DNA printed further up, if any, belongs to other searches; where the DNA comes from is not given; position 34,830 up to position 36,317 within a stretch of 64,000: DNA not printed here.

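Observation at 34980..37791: Chimeric glycerol-3-phosphate dehydrogenase: GlpA-type flavoprotein wired to succinate-dehydrogenase-type FeS and membrane-anchor subunits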

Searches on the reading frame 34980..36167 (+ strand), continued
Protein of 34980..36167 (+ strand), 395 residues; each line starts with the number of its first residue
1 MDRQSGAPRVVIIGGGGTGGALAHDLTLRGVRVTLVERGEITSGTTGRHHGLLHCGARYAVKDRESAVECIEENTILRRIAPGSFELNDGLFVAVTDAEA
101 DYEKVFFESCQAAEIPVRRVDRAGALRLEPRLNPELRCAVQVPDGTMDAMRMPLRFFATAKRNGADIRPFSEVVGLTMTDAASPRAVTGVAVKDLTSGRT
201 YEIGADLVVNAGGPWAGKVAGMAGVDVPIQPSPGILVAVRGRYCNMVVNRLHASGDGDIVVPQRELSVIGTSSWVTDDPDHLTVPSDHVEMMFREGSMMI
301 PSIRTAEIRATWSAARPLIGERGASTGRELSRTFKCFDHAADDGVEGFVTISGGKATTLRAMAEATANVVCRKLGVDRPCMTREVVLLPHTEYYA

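Call 46: list_cluster_members(proteins=[P0122, P0123, P0125, P0126, P0128, P0129, P0130, P0132, P0133, P0134])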
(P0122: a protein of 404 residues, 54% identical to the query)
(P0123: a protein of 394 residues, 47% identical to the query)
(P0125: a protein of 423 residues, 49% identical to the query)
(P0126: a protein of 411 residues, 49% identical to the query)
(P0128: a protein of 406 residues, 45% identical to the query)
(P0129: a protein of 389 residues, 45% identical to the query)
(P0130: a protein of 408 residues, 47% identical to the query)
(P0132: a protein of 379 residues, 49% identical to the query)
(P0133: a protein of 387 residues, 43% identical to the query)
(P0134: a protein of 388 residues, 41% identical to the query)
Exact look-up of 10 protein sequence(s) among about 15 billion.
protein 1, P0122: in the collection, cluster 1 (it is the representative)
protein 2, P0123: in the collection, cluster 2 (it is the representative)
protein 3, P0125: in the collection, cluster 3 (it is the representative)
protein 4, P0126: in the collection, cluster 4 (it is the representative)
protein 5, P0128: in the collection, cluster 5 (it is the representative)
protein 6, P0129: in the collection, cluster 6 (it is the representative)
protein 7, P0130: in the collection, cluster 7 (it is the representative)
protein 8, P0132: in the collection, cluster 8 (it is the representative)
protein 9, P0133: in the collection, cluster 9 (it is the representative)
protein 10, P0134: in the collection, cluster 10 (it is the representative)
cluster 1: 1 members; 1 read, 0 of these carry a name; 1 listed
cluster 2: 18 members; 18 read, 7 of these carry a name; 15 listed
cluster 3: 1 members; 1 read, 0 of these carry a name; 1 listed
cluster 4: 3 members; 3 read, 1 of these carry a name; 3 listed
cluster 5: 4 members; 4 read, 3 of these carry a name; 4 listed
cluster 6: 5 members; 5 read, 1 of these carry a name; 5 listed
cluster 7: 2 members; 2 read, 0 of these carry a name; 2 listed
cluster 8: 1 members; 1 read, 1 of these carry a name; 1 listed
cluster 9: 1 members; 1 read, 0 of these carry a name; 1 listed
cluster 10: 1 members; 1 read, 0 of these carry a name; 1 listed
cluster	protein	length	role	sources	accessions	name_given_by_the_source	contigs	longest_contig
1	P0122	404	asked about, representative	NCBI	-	-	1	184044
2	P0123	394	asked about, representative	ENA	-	-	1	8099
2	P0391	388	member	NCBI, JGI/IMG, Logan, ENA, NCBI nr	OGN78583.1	MAG: hypothetical protein A2X24_08475 [Chloroflexi bacterium GWB2_54_36]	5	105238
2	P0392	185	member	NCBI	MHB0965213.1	MAG: FAD-dependent oxidoreductase, partial [Bellilinea sp.]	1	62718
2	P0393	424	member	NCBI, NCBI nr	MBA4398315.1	MAG: FAD-dependent oxidoreductase [Anaerolinea sp.] | FAD-dependent oxidoreductase [Anaerolinea sp.]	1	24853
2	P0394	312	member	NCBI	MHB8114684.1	MAG: FAD-dependent oxidoreductase, partial [Bellilinea sp.]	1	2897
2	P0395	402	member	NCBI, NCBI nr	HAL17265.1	MAG TPA: FAD-dependent oxidoreductase [Anaerolineaceae bacterium] | FAD-dependent oxidoreductase [Anaerolineaceae bacterium]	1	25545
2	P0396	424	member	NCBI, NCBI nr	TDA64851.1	MAG: FAD-dependent oxidoreductase [Chloroflexi bacterium] | MAG: FAD-dependent oxidoreductase [Chloroflexota bacterium]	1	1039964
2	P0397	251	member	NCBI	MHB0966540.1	MAG: FAD-dependent oxidoreductase, partial [Bellilinea sp.]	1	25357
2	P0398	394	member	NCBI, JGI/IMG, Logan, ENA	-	-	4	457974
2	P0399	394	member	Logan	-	-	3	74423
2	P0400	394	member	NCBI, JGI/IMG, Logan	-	-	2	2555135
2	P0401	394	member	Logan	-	-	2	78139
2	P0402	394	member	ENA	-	-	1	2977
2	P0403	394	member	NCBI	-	-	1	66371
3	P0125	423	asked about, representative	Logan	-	-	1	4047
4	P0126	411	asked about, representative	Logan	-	-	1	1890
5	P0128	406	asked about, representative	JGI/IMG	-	glycerol-3-phosphate dehydrogenase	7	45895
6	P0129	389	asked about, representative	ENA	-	-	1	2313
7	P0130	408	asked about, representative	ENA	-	-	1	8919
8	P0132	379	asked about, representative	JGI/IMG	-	glycerol-3-phosphate dehydrogenase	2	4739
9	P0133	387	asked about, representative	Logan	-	-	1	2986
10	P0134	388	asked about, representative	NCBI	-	-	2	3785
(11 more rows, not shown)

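Call 61: search_protein_families(library=pfam, proteins=[L019:8193-9908:+, L024:8169-9773:+, L020:9016-10200:+, L081:8136-8990:+, L023:6947-9052:+], max_evalue=0.0001)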
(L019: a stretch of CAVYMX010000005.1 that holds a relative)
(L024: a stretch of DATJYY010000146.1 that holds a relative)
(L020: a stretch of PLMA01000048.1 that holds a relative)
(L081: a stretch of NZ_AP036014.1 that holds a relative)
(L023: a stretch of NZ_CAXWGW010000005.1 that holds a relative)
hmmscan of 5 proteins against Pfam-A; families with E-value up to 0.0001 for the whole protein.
L019:8193-9908:+ (572 aa): 7 families
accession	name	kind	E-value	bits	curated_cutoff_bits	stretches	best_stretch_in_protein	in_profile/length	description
PF13085.11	Fer2_3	-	5.8e-25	87.8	27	1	24-125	2-106/107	2Fe-2S iron-sulfur cluster binding domain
PF13183.11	Fer4_8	-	1.6e-13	51.4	27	1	156-229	2-68/68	4Fe-4S dicluster domain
PF13237.11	Fer4_10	-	8.7e-10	38.8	25.5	1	155-226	5-53/53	4Fe-4S dicluster domain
PF13187.11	Fer4_9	-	3.9e-08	33.6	27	1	158-228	1-50/52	4Fe-4S dicluster domain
PF12838.12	Fer4_7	-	1.6e-07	32.1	27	0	145-172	24-51/52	4Fe-4S dicluster domain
PF13534.11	Fer4_17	-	4.7e-06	27.5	22.2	0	148-170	35-57/61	4Fe-4S dicluster domain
PF13484.11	Fer4_16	-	2e-05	25.7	30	0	214-244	1-32/66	4Fe-4S double cluster binding domain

L024:8169-9773:+ (535 aa): 6 families
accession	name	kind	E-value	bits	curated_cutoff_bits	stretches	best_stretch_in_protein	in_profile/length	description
PF13085.11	Fer2_3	-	2.5e-23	82.5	27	1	24-125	2-106/107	2Fe-2S iron-sulfur cluster binding domain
PF02754.22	CCG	-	1.3e-17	64.1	20.6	1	419-501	1-78/85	Cysteine-rich domain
PF13183.11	Fer4_8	-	1.4e-13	51.6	27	1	156-229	2-68/68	4Fe-4S dicluster domain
PF13187.11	Fer4_9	-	5.3e-08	33.2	27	1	158-228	1-50/52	4Fe-4S dicluster domain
PF13237.11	Fer4_10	-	9.6e-08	32.3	25.5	1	155-226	5-53/53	4Fe-4S dicluster domain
PF12838.12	Fer4_7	-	3.9e-05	24.5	27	0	159-229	2-52/52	4Fe-4S dicluster domain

L020:9016-10200:+ (394 aa): 2 families
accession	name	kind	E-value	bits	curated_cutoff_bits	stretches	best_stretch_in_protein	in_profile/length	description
PF02558.23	ApbA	-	2.6e-17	63.3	22.2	1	23-160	2-144/150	Ketopantoate reductase PanE/ApbA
PF08546.17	ApbA_C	-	6.3e-13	49.6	22.7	1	195-338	5-123/125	Ketopantoate reductase PanE/ApbA C terminal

L081:8136-8990:+ (285 aa): 7 families
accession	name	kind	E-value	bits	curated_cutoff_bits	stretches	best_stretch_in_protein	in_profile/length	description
PF13085.11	Fer2_3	-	9.8e-28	96.7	27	1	32-134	2-106/107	2Fe-2S iron-sulfur cluster binding domain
PF13183.11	Fer4_8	-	2.2e-07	31.7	27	1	164-267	2-68/68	4Fe-4S dicluster domain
PF13187.11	Fer4_9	-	7.7e-07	29.5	27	0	160-179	34-49/52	4Fe-4S dicluster domain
PF12838.12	Fer4_7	-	1.1e-06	29.4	27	0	163-179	34-50/52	4Fe-4S dicluster domain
PF13237.11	Fer4_10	-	1.8e-05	25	25.5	0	164-264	6-53/53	4Fe-4S dicluster domain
PF00037.32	Fer4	-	2e-05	24.6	21.1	1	165-179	6-20/24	4Fe-4S binding domain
PF12797.12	Fer4_2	-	7.4e-05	22.9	24.5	1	164-179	7-22/22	4Fe-4S binding domain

L023:6947-9052:+ (702 aa): 9 families
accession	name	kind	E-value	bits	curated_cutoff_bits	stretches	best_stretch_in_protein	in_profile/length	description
PF01266.30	DAO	-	2.1e-50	172.7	27.9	1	4-358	1-351/353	FAD dependent oxidoreductase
PF13085.11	Fer2_3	-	4.5e-24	85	27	1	451-553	2-106/107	2Fe-2S iron-sulfur cluster binding domain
PF13183.11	Fer4_8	-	1.8e-09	38.5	27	1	590-662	2-67/68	4Fe-4S dicluster domain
PF12838.12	Fer4_7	-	2e-06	28.6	27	1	593-663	2-52/52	4Fe-4S dicluster domain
PF01494.25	FAD_binding_3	-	3.9e-06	26.8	22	0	4-46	3-44/349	FAD binding domain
PF00111.32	Fer2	-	3e-05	24.3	21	1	469-516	9-52/77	2Fe-2S iron-sulfur cluster binding domain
PF00890.30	FAD_binding_2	-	4.6e-05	23.2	20.4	0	4-43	1-40/414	FAD binding domain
PF13187.11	Fer4_9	-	8.2e-05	23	27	0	592-662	1-50/52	4Fe-4S dicluster domain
PF13237.11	Fer4_10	-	8.2e-05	22.9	25.5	0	586-604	35-53/53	4Fe-4S dicluster domain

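Call 63: find_homologous_proteins(query=L023:6947-9052:+, max_evalue=1e-30)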
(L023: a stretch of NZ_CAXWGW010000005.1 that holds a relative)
Query L023:6947-9052:+ (702 aa): 5549 proteins with E <= 1e-30 among 8000 candidates; the best 120 are listed.
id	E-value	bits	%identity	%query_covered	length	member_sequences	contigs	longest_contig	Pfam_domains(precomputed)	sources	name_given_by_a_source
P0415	0.0e+0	1499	96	100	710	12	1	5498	PF01266.31,PF00111.33,PF12838.13,PF13183.12,PF01494.26,PF13085.12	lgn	-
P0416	0.0e+0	1408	91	97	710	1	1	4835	PF01266.31,PF00890.31,PF12838.13,PF13183.12,PF01494.26,PF13085.12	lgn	-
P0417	0.0e+0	1403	91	100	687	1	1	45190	PF01266.31,PF00890.31,PF12838.13,PF13183.12,PF01494.26,PF13085.12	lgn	-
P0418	0.0e+0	1375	90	100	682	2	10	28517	PF01266.31,PF00890.31,PF12838.13,PF13183.12,PF01494.26,PF13085.12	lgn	-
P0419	0.0e+0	1353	89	100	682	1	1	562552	PF01266.31,PF00890.31,PF00111.33,PF13183.12,PF01494.26,PF13085.12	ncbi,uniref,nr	ncbi:FAD-dependent oxidoreductase [Cellulomonas sp. SG140]|uniref:FAD-dependent oxidoreductase n=1 T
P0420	0.0e+0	1255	82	100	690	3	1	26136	PF01266.31,PF00890.31,PF13183.12,PF01494.26,PF13085.12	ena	-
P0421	0.0e+0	1253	82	100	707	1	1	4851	PF01266.31,PF00890.31,PF00111.33,PF12838.13,PF13183.12,PF01494.26,PF13085.12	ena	-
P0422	0.0e+0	1246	81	100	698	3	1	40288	PF01266.31,PF00890.31,PF13183.12,PF01494.26,PF13085.12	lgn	-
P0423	0.0e+0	1232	81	100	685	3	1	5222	PF01266.31,PF00890.31,PF13183.12,PF13085.12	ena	-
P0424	0.0e+0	1231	81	100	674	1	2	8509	PF01266.31,PF00890.31,PF00111.33,PF13183.12,PF01494.26,PF13085.12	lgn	-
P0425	0.0e+0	1229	80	100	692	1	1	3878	PF01266.31,PF00890.31,PF13183.12,PF01494.26,PF13085.12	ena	-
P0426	0.0e+0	1227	80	100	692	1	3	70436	PF01266.31,PF00890.31,PF13183.12,PF01494.26,PF13085.12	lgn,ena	-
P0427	0.0e+0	1227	80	100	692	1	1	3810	PF01266.31,PF00890.31,PF13183.12,PF01494.26,PF13085.12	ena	-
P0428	0.0e+0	1221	81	100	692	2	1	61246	PF01266.31,PF00890.31,PF00111.33,PF13183.12,PF01494.26,PF13085.12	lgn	-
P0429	0.0e+0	1218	81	100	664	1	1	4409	PF01266.31,PF00890.31,PF13183.12,PF01494.26,PF13085.12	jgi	jgi:glycerol-3-phosphate dehydrogenase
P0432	0.0e+0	1111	74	100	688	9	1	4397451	PF01266.31,PF00890.31,PF07992.21,PF12838.13,PF13183.12,PF13187.12,PF01494.26,PF13085.12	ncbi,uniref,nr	ncbi:FAD-dependent oxidoreductase [Cellulomonas sp. P24]|uniref:FAD-dependent oxidoreductase n=1 Tax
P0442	0.0e+0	1055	71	100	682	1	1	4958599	PF01266.31,PF00890.31,PF13183.12,PF01494.26,PF13085.12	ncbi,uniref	ncbi:FAD-dependent oxidoreductase [Pengzhenrongella phosphoraccumulans]|uniref:FAD-dependent oxidore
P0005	1.1e-178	614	73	55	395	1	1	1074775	PF01266.31,PF00890.31,PF01494.26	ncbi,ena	-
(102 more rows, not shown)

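Call 67: find_encoding_contigs(protein=P0432, flank=7000, max_places=1)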
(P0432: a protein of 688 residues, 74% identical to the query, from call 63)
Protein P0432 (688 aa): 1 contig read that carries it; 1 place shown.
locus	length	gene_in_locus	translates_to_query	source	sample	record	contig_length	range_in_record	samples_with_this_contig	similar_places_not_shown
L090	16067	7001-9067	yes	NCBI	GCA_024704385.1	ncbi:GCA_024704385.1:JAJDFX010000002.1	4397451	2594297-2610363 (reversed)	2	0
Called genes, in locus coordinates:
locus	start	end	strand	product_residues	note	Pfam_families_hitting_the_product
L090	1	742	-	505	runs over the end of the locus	PF22848:ASD1_dom, PF06964:Alpha-L-AF_C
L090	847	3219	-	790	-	PF00933:Glyco_hydro_3, PF01915:Glyco_hydro_3_C, PF14310:Fn3-like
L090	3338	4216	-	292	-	PF00528:BPD_transp_1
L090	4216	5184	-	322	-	PF00528:BPD_transp_1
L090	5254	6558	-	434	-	PF01547:SBP_bac_1, PF13416:SBP_bac_8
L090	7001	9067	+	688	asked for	PF00890:FAD_binding_2 (weak), PF01266:DAO, PF01494:FAD_binding_3 (faint), PF07992:Pyr_redox_2 (faint), PF13085:Fer2_3, PF12838:Fer4_7 (weak), PF13183:Fer4_8, PF13187:Fer4_9 (weak)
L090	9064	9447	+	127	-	PF01127:Sdh_cyt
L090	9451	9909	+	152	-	PF01127:Sdh_cyt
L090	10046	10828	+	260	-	PF00106:adh_short (weak), PF13561:adh_short_C2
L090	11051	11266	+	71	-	-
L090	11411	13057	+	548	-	PF13476:AAA_23 (faint), PF13555:AAA_29 (faint), PF00005:ABC_tran, PF02463:SMC_N (faint), PF02492:cobW (faint), PF13191:AAA_16 (faint), PF00005:ABC_tran, PF13401:AAA_22 (weak), +3 more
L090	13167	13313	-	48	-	-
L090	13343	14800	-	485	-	PF01266:DAO (faint), PF07992:Pyr_redox_2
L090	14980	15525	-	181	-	PF00582:Usp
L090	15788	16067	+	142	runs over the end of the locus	-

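Call 68: find_encoding_contigs(protein=P0442, flank=7000, max_places=1)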
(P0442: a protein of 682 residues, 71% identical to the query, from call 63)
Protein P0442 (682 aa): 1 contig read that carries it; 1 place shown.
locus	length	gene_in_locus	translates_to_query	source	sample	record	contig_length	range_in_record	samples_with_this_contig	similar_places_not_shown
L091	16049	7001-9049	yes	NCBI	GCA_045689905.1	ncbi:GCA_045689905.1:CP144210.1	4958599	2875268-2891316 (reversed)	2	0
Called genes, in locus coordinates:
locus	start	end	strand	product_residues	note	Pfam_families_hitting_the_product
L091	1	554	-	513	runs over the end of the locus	PF01554:MatE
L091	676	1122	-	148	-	PF13473:Cupredoxin_1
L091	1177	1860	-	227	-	PF04203:Sortase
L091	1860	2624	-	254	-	-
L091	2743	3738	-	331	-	PF01370:Epimerase, PF04321:RmlD_sub_bind (faint), PF13460:NAD_binding_10, PF16363:GDP_Man_Dehyd (faint)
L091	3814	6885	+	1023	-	PF00176:SNF2-rel_dom, PF00271:Helicase_C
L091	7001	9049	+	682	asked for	PF00890:FAD_binding_2 (weak), PF01266:DAO, PF01494:FAD_binding_3 (faint), PF13085:Fer2_3, PF13183:Fer4_8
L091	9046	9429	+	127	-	PF01127:Sdh_cyt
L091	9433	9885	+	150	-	PF01127:Sdh_cyt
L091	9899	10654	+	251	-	PF01875:Memo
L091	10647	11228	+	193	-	PF01871:AMMECR1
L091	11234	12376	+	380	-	PF04055:Radical_SAM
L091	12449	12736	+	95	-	PF14117:DUF4287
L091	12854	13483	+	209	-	-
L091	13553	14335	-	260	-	PF00121:TIM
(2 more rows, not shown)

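Call 70: predict_structure(alignment_id=A6)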
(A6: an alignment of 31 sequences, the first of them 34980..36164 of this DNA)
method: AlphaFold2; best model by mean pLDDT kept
length: 395 residues; sequences in the alignment: 31
mean_pLDDT: 84.3   pTM: 0.85
mean pLDDT of the five models: 84.3, 83.4, 81.0, 79.2, 78.4
residues with pLDDT >= 90: 193; 70-90: 142; 50-70: 41; < 50: 19
segments of 3 or more residues with pLDDT < 50: 1-4, 44-51, 326-331
pLDDT, mean of each block of 10 residues (from residue 1): 67 87 95 91 50 68 80 85 85 94 94 93 97 96 80 89 95 91 82 95 97 86 86 82 92 76 85 72 82 93 94 71 50 73 90 70 88 93 92 85
secondary structure, 60 per line:
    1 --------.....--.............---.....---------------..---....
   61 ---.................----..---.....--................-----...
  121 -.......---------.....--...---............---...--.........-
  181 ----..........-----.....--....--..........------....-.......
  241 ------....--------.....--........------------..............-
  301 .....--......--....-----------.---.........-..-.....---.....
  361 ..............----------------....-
elements in order: E9-13 H16-28 E32-36 H57-60 H64-80 E90-94 H97-112 E118-120 H122-128 E138-142 E145-147 H151-162 E166-168 E171-179 E185-194 E200-204 E207-210 H213-222 E229-232 E234-240 E247-250 E259-263 E266-273 H286-299 H301-305 E308-313 E316-319 E335-338 H339-343 E348-352 H356-374 H391-394

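Call 72: fold_search(model_id=the predicted structure, library=pdb)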
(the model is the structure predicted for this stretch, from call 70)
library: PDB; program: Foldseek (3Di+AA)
matches with E <= 10: 1953; with E <= 0.001: 1040
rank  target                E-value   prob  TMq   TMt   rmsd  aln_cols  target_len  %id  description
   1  9a53_A                1.1e-28  1.00  0.85  0.61   2.9       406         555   23  Integrative model of GLPD-ATPF by crosslinking MS and deep learning (released 2024-09-18)
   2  2rgo_B                2.3e-26  1.00  0.80  0.61   4.5       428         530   22  Structure of Alpha-Glycerophosphate Oxidase from Streptococcus sp.: A Template for the Mitochondrial Alpha-Glycerophos (released 2008-01-15)
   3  2rgo_A                2.7e-26  1.00  0.81  0.59   4.5       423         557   23  Structure of Alpha-Glycerophosphate Oxidase from Streptococcus sp.: A Template for the Mitochondrial Alpha-Glycerophos (released 2008-01-15)
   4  2rgh                  1.2e-24  1.00  0.80  0.59   4.3       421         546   22  Structure of Alpha-Glycerophosphate Oxidase from Streptococcus sp.: A Template for the Mitochondrial Alpha-Glycerophosph (released 2008-01-15)
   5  4ysh_B                1.2e-24  1.00  0.70  0.75   5.1       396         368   22  Crystal structure of glycine oxidase from Geobacillus kaustophilus (released 2016-03-23)
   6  4ysh_A                1.7e-24  1.00  0.72  0.77   5.8       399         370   22  Crystal structure of glycine oxidase from Geobacillus kaustophilus (released 2016-03-23)
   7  3da1                  3.6e-24  1.00  0.75  0.61   3.1       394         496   24  X-Ray structure of the glycerol-3-phosphate dehydrogenase from Bacillus halodurans complexed with FAD. Northeast Structu (released 2008-07-29)
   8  2r4e_A                1.5e-22  1.00  0.78  0.64   3.7       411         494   20  Crystal structure of Escherichia coli Glycerol-3-phosphate Dehydrogenase in complex with DHAP (released 2008-04-29)
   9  7cyx_A                3.6e-22  1.00  0.70  0.76   6.2       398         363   21  Crystal strcuture of Glycine oxidase from Bacillus cereus ATCC 14579 (released 2020-10-14)
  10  2qcu_A                8.0e-22  1.00  0.78  0.63   3.6       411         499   20  Crystal structure of Glycerol-3-phosphate Dehydrogenase from Escherichia coli (released 2008-04-15)
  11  2r4j_B                1.2e-21  1.00  0.78  0.63   3.6       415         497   20  Crystal structure of Escherichia coli SeMet substituted Glycerol-3-phosphate Dehydrogenase in complex with DHAP (released 2008-06-03)
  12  2qcu_B                1.2e-21  1.00  0.75  0.61   4.8       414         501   20  Crystal structure of Glycerol-3-phosphate Dehydrogenase from Escherichia coli (released 2008-04-15)
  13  1y56_B                1.6e-21  1.00  0.69  0.72   4.3       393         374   20  Crystal structure of L-proline dehydrogenase from P.horikoshii (released 2005-07-26)
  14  4x9m                  2.9e-21  1.00  0.72  0.74   5.1       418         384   19  Oxidized L-alpha-Glycerophosphate Oxidase from Mycoplasma pneumoniae with FAD bound (released 2015-03-04)
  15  2r45_A                3.8e-21  1.00  0.77  0.62   3.7       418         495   20  Crystal structure of Escherichia coli Glycerol-3-phosphate Dehydrogenase in complex with 2-phospho-d-glyceric acid (released 2008-04-15)
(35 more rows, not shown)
